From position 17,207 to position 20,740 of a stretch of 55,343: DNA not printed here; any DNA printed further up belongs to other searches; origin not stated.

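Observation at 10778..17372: A roughly 395-nt promoter-plus-leader module duplicated upstream of two unrelated genes, including their first codons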

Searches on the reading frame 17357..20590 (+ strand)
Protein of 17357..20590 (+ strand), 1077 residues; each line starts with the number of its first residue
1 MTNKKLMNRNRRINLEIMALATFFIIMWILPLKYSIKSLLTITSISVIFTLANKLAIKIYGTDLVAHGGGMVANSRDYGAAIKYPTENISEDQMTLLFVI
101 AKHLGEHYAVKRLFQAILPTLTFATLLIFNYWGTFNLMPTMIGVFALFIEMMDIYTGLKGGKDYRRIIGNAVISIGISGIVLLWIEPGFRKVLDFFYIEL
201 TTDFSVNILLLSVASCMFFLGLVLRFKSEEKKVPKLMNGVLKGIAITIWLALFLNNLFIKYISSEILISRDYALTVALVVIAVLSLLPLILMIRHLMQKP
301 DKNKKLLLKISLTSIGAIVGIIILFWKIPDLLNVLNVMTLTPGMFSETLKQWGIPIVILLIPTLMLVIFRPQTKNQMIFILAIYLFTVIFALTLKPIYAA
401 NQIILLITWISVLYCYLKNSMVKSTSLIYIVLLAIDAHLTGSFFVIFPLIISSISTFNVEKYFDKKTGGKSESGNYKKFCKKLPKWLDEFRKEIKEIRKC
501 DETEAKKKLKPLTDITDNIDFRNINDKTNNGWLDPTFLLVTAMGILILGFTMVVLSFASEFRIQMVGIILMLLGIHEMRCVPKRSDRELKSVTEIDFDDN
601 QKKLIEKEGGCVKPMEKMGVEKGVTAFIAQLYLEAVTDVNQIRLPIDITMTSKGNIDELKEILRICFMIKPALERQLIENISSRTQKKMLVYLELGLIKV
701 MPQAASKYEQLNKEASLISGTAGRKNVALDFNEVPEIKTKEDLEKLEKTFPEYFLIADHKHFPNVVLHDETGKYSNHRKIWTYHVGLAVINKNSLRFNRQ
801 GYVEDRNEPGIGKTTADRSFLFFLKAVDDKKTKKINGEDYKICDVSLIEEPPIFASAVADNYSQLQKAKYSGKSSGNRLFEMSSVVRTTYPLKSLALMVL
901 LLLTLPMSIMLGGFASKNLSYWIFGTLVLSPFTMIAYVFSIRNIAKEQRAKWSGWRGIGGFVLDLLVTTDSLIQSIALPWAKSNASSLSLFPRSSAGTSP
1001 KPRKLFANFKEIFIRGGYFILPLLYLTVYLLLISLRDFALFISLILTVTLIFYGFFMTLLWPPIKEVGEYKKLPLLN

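Call 10: search_protein_families(library=pfam, proteins=[window:17357-20590:+], max_evalue=0.01)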
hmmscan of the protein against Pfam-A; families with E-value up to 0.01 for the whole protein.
window:17357-20590:+ (1077 aa): 0 families

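Call 26: find_homologous_proteins(query=window:17357-20590:+)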
Query window:17357-20590:+ (1077 aa): 1 proteins with E <= 0.001 among 8000 candidates.
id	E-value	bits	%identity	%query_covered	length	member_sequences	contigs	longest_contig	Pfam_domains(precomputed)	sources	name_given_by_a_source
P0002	0.0e+0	2374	100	100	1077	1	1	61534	-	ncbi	-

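Call 30: find_encoding_contigs(protein=P0002, flank=10000, max_places=5)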
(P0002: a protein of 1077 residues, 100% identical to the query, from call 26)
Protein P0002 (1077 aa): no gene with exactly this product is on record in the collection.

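Call 47: search_protein_families(library=pfam, proteins=[window:17357-20590:+], max_evalue=1)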
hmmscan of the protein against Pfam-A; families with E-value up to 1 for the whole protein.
window:17357-20590:+ (1077 aa): 0 families

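Call 48: search_protein_families(library=phrogs, proteins=[window:17357-20590:+], max_evalue=0.01)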
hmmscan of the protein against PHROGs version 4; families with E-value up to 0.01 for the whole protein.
window:17357-20590:+ (1077 aa): 0 families

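Call 49: search_protein_families(library=padloc, proteins=[window:17357-20590:+], max_evalue=0.01)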
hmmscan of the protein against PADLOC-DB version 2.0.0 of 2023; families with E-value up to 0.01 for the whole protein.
window:17357-20590:+ (1077 aa): 0 families

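Call 67: search_solved_structures(query=window:17357-20587:+, max_evalue=10)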
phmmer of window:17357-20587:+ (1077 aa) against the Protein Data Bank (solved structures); distinct sequences matched with E-value up to 10: 13.
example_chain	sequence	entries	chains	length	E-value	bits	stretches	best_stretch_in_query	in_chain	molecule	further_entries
7w3n_A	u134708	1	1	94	0.0098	17.3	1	186-271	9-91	UFBP1 peptide,Ubiquitin-fold modifier 1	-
8qfc_E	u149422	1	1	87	0.016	16.5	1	195-271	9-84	Ubiquitin-fold modifier 1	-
5xda_G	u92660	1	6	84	0.02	16.2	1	196-271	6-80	Ubiquitin-fold modifier 1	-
8bzr_B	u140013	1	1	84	0.02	16.2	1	196-271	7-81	Ubiquitin-fold modifier 1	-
8ohd_D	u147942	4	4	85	0.022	16.1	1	196-271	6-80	Ubiquitin-fold modifier 1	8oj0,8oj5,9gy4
1wxs_A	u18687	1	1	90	0.023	16.1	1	196-271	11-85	Ubiquitin-fold Modifier 1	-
5hkh_A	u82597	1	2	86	0.023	16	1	196-271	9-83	Ubiquitin-fold modifier 1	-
5ia7_A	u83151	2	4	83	0.024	16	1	196-271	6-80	Ubiquitin-fold modifier 1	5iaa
5ia8_A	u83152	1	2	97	0.024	16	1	195-271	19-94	Ubiquitin-like modifier-activating enzyme 5,Ubiquitin-fold modifier 1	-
1j0g_A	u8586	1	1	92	0.025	15.9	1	196-271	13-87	Hypothetical Protein 1810045K17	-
1l7y_A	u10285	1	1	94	0.026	15.9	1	196-271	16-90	HYPOTHETICAL PROTEIN ZK652.3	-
5l95_C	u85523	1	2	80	0.026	15.8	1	196-271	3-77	Ubiquitin-fold modifier 1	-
6h77_Q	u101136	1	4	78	0.12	13.6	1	196-265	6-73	Ubiquitin-fold modifier 1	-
